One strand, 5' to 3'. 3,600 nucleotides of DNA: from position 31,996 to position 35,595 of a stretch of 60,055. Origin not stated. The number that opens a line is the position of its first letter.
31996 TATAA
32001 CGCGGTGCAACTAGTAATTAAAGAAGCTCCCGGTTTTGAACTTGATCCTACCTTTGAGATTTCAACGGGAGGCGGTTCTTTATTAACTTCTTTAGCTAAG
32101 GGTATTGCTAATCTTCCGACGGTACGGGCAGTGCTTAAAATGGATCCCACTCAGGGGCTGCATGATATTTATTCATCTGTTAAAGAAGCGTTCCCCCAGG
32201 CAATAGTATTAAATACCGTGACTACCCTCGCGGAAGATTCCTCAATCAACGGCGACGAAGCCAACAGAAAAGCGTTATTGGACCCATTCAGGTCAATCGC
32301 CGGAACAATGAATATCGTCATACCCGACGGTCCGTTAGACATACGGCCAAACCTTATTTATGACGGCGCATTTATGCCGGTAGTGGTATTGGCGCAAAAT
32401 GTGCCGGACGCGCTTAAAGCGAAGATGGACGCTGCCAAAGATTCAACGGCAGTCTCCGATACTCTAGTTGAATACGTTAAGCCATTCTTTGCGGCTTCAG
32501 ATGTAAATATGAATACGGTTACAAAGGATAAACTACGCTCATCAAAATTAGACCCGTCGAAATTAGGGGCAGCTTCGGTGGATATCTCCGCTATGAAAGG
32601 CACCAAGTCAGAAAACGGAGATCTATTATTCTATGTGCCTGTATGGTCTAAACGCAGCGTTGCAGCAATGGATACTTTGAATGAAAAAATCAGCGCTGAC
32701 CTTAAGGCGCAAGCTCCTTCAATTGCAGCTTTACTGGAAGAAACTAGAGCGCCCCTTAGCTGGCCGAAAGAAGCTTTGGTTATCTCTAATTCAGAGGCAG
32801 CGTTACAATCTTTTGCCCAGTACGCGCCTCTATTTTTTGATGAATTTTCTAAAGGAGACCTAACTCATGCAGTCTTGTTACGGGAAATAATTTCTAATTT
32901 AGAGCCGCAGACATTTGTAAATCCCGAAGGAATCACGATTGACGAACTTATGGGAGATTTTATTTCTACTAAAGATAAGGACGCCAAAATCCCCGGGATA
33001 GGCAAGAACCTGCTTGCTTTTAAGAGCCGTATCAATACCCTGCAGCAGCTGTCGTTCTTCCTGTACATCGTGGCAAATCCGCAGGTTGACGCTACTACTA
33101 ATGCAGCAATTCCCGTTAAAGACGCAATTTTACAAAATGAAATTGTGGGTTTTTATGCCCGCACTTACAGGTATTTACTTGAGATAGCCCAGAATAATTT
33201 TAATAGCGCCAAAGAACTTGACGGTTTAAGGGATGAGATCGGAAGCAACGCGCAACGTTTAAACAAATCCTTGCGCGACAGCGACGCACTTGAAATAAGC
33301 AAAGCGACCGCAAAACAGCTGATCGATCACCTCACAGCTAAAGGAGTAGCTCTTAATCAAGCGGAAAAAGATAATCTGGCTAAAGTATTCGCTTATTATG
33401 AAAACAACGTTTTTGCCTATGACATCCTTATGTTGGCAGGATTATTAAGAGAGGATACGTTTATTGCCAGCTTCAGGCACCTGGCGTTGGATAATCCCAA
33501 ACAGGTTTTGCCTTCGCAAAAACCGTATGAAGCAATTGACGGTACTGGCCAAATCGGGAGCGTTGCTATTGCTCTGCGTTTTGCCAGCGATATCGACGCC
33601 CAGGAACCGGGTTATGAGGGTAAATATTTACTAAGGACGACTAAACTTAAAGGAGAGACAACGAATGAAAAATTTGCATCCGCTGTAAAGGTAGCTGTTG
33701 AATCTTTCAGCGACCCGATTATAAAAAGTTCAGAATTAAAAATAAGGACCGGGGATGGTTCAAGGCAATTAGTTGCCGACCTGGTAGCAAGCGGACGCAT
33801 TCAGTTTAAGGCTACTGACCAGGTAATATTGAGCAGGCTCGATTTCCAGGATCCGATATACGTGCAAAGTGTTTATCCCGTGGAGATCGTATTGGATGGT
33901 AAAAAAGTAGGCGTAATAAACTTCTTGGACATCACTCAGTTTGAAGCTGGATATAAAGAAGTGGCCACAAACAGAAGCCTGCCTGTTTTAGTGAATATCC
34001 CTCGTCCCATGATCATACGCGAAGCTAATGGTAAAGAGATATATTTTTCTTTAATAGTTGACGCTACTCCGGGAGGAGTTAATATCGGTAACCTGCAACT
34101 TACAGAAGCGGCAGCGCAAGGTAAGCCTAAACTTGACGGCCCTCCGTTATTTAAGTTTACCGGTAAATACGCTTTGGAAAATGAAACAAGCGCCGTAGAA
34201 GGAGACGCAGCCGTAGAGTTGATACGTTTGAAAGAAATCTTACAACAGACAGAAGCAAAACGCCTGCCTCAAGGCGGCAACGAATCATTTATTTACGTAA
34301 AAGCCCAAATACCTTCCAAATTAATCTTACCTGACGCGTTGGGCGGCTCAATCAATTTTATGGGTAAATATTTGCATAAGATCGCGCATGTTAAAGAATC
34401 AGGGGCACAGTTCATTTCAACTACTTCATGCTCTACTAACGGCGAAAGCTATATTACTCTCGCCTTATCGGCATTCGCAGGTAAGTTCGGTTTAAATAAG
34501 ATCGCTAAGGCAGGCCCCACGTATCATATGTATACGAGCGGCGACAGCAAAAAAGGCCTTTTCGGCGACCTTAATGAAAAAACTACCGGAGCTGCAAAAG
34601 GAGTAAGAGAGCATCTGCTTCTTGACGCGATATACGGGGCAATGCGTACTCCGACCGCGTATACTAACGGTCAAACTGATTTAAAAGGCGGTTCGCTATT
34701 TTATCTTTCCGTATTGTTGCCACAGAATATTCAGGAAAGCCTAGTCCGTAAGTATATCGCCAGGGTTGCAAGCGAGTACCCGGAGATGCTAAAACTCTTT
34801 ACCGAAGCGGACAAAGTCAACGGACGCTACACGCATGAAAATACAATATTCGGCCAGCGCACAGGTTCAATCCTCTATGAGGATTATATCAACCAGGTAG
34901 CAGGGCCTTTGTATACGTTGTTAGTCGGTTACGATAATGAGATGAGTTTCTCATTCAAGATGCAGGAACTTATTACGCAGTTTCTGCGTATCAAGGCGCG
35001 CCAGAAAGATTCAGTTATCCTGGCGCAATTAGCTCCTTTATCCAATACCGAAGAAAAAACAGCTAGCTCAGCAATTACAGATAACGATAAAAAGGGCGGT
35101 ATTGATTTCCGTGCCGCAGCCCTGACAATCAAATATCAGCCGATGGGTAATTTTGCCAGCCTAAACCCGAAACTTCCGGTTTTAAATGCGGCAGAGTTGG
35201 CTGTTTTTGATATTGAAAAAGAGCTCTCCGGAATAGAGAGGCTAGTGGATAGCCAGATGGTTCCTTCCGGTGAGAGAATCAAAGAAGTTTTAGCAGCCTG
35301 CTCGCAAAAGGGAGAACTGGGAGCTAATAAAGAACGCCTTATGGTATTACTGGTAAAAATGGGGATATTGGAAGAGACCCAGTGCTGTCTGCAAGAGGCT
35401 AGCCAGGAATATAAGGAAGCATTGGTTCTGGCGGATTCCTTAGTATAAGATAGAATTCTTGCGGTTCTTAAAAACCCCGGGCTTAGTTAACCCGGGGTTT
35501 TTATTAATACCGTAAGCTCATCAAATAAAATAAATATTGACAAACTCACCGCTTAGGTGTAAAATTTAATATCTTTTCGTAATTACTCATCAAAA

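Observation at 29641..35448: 1,935-aa signal-peptide protein fusing a PGK module and a GAPDH module (reverse of the gap-pgk operon order)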

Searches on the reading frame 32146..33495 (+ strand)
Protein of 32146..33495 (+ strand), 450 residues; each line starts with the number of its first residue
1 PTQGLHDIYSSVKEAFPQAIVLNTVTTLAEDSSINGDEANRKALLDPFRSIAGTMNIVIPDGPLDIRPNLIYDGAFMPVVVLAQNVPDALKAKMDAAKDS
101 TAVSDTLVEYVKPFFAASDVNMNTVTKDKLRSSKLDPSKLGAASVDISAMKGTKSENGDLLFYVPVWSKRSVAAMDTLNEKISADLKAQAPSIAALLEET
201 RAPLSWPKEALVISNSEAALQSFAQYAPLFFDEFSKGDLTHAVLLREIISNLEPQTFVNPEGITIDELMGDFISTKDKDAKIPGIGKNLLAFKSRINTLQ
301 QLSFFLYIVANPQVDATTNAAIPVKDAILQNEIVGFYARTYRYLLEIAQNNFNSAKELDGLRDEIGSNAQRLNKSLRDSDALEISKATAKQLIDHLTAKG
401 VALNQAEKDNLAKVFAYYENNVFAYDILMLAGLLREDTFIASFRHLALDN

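Call 31: search_solved_structures(query=A2, max_evalue=10, show_alignments=1)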
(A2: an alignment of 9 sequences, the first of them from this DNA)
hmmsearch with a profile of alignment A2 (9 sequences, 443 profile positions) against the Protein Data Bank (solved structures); distinct sequences matched with E-value up to 10: 1.
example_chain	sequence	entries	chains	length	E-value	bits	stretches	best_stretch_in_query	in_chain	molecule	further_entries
6ac6_A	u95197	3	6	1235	1.9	10.2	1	44-111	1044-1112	Mycobacterium smegmatis Mfd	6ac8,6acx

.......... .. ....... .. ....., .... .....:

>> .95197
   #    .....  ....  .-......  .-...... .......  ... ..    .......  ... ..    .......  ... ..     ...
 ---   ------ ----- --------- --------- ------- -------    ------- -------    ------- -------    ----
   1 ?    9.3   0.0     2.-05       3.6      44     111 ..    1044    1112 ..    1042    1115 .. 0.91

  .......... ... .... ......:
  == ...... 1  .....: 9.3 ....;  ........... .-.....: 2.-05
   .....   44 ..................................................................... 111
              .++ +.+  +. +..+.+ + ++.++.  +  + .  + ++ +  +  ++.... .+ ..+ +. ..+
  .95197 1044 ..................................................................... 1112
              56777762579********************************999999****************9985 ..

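Call 32: search_protein_families(library=pfam, alignment_id=A2, max_evalue=1)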
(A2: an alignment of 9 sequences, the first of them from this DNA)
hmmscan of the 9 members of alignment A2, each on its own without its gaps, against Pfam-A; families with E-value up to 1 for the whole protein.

A. member 1, seq(450 aa): 0 families

B. families by the number of members that match (of 9 scanned): 5 families
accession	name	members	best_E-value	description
PF17341.8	DUF5371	2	0.028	Family of unknown function (DUF5371)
PF06898.16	YqfD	1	0.017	Putative stage IV sporulation protein YqfD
PF08766.16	DEK_C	1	0.029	DEK C terminal domain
PF22587.1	DNApolII_insertion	1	0.19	DNA polymerase II, insertion domain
PF18563.6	TubC_N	1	0.39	TubC N-terminal docking domain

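Call 75: find_homologous_proteins(query=A2, max_evalue=0.001)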
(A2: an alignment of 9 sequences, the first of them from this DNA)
Query A2 (9 sequences): 8000 candidates shared short words with the query, none scored E <= 0.001.

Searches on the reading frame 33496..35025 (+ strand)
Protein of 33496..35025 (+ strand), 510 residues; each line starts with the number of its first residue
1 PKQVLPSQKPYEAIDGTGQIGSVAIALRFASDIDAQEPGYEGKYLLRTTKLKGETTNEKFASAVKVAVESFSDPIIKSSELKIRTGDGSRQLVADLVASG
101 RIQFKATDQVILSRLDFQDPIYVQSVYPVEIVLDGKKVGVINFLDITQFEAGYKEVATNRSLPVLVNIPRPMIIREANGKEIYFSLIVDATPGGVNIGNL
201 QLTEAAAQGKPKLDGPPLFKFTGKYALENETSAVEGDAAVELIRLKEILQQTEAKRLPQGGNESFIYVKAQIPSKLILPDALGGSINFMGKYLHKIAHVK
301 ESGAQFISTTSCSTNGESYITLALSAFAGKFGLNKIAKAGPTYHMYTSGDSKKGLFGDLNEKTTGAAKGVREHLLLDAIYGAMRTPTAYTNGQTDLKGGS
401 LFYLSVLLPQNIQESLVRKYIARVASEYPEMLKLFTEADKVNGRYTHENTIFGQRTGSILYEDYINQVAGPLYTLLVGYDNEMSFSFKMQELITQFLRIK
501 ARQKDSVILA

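Call 18: search_solved_structures(query=A1, max_evalue=1, show_alignments=2)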
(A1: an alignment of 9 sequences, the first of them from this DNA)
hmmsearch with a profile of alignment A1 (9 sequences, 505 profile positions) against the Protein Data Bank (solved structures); distinct sequences matched with E-value up to 1: 26.
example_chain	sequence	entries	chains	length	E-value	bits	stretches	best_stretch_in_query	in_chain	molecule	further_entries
7bew_A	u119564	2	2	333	0.0082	18.2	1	300-488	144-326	Glyceraldehyde-3-phosphate dehydrogenase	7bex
3l0d_A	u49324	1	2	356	0.0084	18.1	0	453-487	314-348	Glyceraldehyde 3-phosphate dehydrogenase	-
4dib_A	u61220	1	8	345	0.031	16.2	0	300-382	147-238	Glyceraldehyde 3-phosphate dehydrogenase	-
1cer_O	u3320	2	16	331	0.039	15.9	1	300-493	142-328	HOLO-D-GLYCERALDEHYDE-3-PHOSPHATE DEHYDROGENASE | Glyceraldehyde-3-phosphate dehydrogenase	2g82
2i5p_O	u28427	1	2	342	0.039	15.9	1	297-490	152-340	Glyceraldehyde-3-phosphate dehydrogenase 1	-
3doc_A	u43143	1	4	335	0.051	15.5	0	298-369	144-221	glyceraldehyde 3-phosphate dehydrogenase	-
6gfo_A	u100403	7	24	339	0.077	15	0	448-491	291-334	Glyceraldehyde-3-phosphate dehydrogenase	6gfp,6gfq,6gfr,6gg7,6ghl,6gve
4iq8_A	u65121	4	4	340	0.081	14.9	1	298-491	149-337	Glyceraldehyde-3-phosphate dehydrogenase 3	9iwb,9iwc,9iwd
3zcx_A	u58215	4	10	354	0.082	14.9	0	448-491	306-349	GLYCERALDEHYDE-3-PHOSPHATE DEHYDROGENASE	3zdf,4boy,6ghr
1hdg_O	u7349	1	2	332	0.096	14.6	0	448-491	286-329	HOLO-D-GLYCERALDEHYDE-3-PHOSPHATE DEHYDROGENASE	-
3pym_A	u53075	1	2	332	0.1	14.6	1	298-491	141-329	Glyceraldehyde-3-phosphate dehydrogenase 3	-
8wwz_A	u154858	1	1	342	0.14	14.1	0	299-369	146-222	Glyceraldehyde-3-phosphate dehydrogenase 2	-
2ep7_A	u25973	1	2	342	0.21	13.5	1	299-487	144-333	Glyceraldehyde-3-phosphate dehydrogenase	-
8de5_A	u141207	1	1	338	0.22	13.4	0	300-385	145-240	Glyceraldehyde-3-phosphate dehydrogenase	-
1vc2_A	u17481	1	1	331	0.22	13.4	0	300-492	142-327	Glyceraldehyde 3-Phosphate Dehydrogenase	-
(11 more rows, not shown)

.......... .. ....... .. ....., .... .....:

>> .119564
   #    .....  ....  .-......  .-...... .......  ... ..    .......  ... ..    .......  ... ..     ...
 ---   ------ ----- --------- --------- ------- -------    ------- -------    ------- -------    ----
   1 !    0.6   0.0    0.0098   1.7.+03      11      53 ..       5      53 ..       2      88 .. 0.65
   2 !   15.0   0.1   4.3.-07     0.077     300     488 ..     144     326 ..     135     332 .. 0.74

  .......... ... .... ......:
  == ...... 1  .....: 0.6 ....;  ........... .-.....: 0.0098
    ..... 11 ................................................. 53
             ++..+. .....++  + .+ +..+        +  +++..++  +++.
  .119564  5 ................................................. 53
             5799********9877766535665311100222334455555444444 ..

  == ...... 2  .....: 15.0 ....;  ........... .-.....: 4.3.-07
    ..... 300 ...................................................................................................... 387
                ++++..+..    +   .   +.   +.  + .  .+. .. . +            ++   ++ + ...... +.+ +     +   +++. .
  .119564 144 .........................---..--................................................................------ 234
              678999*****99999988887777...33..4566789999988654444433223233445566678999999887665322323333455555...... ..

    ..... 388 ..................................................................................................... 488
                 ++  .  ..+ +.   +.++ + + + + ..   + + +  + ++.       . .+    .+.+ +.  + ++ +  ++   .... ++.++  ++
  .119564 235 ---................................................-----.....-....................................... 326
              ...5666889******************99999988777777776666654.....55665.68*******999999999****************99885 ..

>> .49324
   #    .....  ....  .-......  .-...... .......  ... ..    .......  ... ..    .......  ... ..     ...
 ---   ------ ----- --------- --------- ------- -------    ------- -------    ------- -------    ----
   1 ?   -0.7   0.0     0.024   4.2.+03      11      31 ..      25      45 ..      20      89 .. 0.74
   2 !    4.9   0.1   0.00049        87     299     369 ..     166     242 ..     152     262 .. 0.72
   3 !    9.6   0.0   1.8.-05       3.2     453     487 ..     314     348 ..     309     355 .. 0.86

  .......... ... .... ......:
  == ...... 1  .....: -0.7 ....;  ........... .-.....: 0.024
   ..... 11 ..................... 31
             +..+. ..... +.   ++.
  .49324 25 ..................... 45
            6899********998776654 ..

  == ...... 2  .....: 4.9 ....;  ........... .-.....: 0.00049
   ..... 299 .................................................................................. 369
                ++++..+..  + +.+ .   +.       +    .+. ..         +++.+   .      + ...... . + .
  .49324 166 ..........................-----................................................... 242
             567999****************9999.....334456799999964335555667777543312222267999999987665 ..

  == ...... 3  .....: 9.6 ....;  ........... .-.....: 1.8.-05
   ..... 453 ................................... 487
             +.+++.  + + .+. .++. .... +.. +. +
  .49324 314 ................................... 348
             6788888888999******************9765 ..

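Call 25: predict_structure(alignment_id=A1)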
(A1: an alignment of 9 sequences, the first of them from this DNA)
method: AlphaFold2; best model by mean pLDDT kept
length: 510 residues; sequences in the alignment: 9
mean_pLDDT: 52.1   pTM: 0.46
mean pLDDT of the five models: 52.1, 50.1, 49.2, 49.2, 47.3
residues with pLDDT >= 90: 63; 70-90: 72; 50-70: 96; < 50: 279
segments of 3 or more residues with pLDDT < 50: 1-8, 192-242, 244-408, 446-457, 477-510
pLDDT, mean of each block of 10 residues (from residue 1): 38 64 72 70 84 92 91 66 78 89 93 78 94 92 92 90 65 81 63 36 40 32 29 38 44 38 26 24 29 24 24 32 34 25 25 30 24 23 26 31 45 65 60 62 50 44 54 48 37 38 29
secondary structure, 60 per line:
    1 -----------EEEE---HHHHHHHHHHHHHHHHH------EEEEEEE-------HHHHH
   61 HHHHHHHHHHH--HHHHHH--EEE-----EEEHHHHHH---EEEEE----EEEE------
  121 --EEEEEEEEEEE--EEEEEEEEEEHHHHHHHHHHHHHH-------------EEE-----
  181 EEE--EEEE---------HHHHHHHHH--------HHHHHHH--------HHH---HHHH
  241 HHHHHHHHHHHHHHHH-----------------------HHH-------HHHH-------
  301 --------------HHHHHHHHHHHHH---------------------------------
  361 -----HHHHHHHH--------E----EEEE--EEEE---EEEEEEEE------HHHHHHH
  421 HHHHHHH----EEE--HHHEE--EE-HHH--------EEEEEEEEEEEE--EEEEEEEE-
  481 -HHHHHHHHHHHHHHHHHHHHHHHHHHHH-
elements in order: E12-15 H19-35 E42-48 H56-71 H74-79 E82-84 E90-92 H93-98 E102-106 E111-114 E123-133 E136-145 H146-159 E173-175 E181-183 E186-189 H199-207 H216-222 H237-256 H290-293 H315-327 H366-373 E387-390 E393-396 E400-407 H414-427 E432-434 E458-469 E472-479 H482-509

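Call 29: fold_search(model_id=the predicted structure, library=pdb)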
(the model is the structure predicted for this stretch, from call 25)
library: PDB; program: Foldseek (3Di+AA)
matches with E <= 10: 708; with E <= 0.001: 1
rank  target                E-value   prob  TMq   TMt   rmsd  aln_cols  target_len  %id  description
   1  8zn1_A                8.7e-04  0.72  0.14  0.20  22.3       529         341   10  Structure of erythrose-4-phosphate dehydrogenase from Acinetobacter baumannii at 3.00 A resolution (released 2024-06-05)
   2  7xee_B                3.1e-03  0.60  0.08  0.22  15.7       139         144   12  Crystal Structure of the Y53F/N55A mutant of LEH complexed with 2-(3-phenyloxetan-3-yl)ethanamine (released 2023-01-18)
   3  4r9k_A                3.6e-03  0.44  0.07  0.20  17.8       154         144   15  Structure of thermostable eightfold mutant of limonene epoxide hydrolase from Rhodococcus erythropolis (released 2014-09-24)
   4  4xdw_F                5.4e-03  0.47  0.07  0.20  15.7       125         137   11  Crystal Structure of the L74F/M78V/I80V/L114F mutant of LEH (released 2015-07-15)
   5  4xbt_D                5.4e-03  0.35  0.07  0.18  18.1       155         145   14  Crystal Structure of the L74F/M78F/L103V/L114V/I116V/F139V/L147V mutant of LEH complexed with (S,S)-cyclohexanediol (released 2015-07-15)
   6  5ck6_A                7.3e-03  0.33  0.08  0.19  16.7       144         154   14  Crystal structure of SZ348 in complex with cyclopentene oxide (released 2016-07-20)
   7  4r9k_B                7.7e-03  0.44  0.08  0.21  17.1       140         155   14  Structure of thermostable eightfold mutant of limonene epoxide hydrolase from Rhodococcus erythropolis (released 2014-09-24)
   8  4r9k_C                7.7e-03  0.41  0.08  0.20  17.1       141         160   15  Structure of thermostable eightfold mutant of limonene epoxide hydrolase from Rhodococcus erythropolis (released 2014-09-24)
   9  4xbt_B                8.1e-03  0.30  0.07  0.18  18.0       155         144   14  Crystal Structure of the L74F/M78F/L103V/L114V/I116V/F139V/L147V mutant of LEH complexed with (S,S)-cyclohexanediol (released 2015-07-15)
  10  4r9l_B                9.1e-03  0.35  0.08  0.21  17.6       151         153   14  Structure of a thermostable elevenfold mutant of limonene epoxide hydrolase from Rhodococcus erythropolis, containing  (released 2014-09-24)
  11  2bng_B                9.1e-03  0.30  0.08  0.24  15.4       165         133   16  Structure of an M.tuberculosis LEH-like epoxide hydrolase (released 2005-08-03)
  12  5cf2_A                9.7e-03  0.44  0.07  0.20  15.5       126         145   13  Crystal Structure of the I80Y/L114V/I116V mutant of LEH (released 2016-07-13)
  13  7xee_A                9.7e-03  0.35  0.08  0.22  17.4       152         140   12  Crystal Structure of the Y53F/N55A mutant of LEH complexed with 2-(3-phenyloxetan-3-yl)ethanamine (released 2023-01-18)
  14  2bng_C                1.0e-02  0.51  0.08  0.23  15.0       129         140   18  Structure of an M.tuberculosis LEH-like epoxide hydrolase (released 2005-08-03)
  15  4r9l_C                1.1e-02  0.30  0.08  0.18  17.0       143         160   13  Structure of a thermostable elevenfold mutant of limonene epoxide hydrolase from Rhodococcus erythropolis, containing  (released 2014-09-24)
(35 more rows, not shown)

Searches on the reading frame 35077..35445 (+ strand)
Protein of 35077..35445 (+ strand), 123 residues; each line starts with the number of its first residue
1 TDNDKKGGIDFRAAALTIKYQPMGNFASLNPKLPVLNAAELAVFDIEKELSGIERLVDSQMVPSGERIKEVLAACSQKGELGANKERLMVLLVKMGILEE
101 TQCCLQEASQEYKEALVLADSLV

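Call 90: search_protein_families(library=ncbifam, proteins=[window:35077-35445:+], max_evalue=10)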
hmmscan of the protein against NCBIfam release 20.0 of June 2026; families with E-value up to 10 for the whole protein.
seq(123 aa): 0 families

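Call 91: search_protein_families(library=pfam, proteins=[window:35077-35445:+], max_evalue=10)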
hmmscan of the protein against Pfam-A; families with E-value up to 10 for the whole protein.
seq(123 aa): 0 families
